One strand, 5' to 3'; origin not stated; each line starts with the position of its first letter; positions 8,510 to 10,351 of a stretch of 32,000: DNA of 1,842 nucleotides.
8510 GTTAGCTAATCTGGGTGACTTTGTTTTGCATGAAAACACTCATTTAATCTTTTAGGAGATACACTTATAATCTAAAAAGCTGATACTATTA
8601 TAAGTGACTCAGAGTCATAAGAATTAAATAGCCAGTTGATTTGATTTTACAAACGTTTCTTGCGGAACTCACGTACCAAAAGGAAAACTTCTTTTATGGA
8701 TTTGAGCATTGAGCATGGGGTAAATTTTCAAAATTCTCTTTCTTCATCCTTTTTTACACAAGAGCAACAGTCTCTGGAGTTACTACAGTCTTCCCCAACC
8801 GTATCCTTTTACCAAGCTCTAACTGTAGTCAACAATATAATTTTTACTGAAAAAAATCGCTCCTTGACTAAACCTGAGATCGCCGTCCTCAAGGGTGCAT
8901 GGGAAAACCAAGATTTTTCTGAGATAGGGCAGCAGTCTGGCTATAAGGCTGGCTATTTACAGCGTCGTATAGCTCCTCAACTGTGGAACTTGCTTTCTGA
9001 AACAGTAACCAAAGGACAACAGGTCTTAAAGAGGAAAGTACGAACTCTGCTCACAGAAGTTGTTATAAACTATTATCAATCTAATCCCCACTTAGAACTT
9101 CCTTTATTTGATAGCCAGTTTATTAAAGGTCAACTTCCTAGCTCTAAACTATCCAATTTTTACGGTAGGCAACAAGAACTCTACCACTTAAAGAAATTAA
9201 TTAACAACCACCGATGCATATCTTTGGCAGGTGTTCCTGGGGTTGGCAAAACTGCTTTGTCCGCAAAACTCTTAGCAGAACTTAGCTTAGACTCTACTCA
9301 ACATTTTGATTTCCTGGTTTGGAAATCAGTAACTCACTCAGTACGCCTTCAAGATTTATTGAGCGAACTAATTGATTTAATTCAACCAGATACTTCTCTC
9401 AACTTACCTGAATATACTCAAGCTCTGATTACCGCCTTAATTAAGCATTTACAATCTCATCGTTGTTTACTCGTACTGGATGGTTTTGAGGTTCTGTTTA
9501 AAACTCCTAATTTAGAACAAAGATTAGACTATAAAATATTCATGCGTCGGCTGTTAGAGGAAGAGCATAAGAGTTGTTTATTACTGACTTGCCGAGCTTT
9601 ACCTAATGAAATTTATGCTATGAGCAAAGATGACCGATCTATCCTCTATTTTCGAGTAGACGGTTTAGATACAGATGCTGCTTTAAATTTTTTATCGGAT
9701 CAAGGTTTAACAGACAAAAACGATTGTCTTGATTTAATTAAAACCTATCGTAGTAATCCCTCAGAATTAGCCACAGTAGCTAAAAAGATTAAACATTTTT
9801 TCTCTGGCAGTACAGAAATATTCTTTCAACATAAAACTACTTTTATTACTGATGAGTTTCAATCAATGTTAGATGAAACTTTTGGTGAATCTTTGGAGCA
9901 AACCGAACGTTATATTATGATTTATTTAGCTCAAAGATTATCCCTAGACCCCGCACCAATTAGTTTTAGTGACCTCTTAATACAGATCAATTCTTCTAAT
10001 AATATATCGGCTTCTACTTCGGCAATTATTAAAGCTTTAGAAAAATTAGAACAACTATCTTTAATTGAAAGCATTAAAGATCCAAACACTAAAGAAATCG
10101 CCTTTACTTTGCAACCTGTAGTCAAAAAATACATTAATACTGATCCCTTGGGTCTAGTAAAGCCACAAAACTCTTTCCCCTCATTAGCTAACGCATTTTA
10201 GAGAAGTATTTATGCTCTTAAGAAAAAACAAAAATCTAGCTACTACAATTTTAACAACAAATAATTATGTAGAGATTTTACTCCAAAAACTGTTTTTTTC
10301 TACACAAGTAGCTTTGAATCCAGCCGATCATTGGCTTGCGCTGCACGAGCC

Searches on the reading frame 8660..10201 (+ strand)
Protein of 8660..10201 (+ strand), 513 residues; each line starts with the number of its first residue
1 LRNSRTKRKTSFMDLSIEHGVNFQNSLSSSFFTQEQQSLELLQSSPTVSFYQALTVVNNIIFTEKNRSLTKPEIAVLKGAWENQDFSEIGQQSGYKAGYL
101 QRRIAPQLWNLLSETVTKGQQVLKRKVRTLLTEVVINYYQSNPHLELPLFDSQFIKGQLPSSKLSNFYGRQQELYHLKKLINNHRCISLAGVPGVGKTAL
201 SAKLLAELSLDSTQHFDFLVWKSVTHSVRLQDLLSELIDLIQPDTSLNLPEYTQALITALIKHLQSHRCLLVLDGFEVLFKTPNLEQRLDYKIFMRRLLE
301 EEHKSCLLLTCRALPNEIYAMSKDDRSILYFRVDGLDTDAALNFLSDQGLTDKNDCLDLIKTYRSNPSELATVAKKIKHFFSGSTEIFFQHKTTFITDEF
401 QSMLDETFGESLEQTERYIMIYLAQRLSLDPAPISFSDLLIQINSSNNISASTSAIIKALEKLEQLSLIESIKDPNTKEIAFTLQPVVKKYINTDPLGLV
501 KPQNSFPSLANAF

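Call 20: search_protein_families(library=pfam, proteins=[window:8660-10201:+], max_evalue=0.01)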
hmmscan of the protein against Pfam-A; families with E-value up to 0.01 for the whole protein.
window:8660-10201:+ (513 aa): 12 families
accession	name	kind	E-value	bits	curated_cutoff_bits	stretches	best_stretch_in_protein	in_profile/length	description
PF00931.28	NB-ARC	-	2.2e-11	43.9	23.5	1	179-350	11-170/248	NB-ARC domain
PF05729.18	NACHT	-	3.1e-10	40.6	26.7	1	186-339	2-154/167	NACHT domain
PF13191.12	AAA_16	-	4.1e-10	40.9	32.6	1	166-277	1-142/167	AAA ATPase domain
PF20703.3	nSTAND1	-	1e-09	39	27.1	1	165-313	14-161/379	Novel STAND NTPase 1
PF13401.12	AAA_22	-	5.4e-07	30.4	27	1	183-286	4-102/130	AAA domain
PF20720.3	nSTAND3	-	2.5e-05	24.5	27.2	1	173-212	6-45/155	Novel STAND NTPase 3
PF25201.1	nSTAND6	-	4.5e-05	24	27.7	1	168-246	2-76/148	Novel STAND NTPase 6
PF12775.13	AAA_7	-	0.0019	18.2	25.8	1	175-238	24-86/181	P-loop containing dynein motor region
PF24883.2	NPHP3_N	-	0.0038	17.9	24.8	0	183-266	21-100/164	Nephrocystin 3, N-terminal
PF22381.2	Staph_reg_Sar_Rot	-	0.0044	17.5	27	0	64-113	7-54/85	Transcriptional regulator SarA/Rot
PF13238.12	AAA_18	-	0.0046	17.8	29.4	1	187-283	1-87/128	AAA domain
PF00004.35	AAA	-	0.0099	16.8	21.2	0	189-283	3-73/131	ATPase family associated with various cellular activities (AAA)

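Call 108: search_protein_families(library=padloc, proteins=[window:8660-10201:+], max_evalue=0.001)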
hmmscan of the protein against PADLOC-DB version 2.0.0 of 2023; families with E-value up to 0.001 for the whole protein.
window:8660-10201:+ (513 aa): 1 family
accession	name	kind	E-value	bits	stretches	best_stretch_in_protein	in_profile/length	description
PDLC04985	PDC-S27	-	0.00015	18.8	1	166-360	5-199/484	-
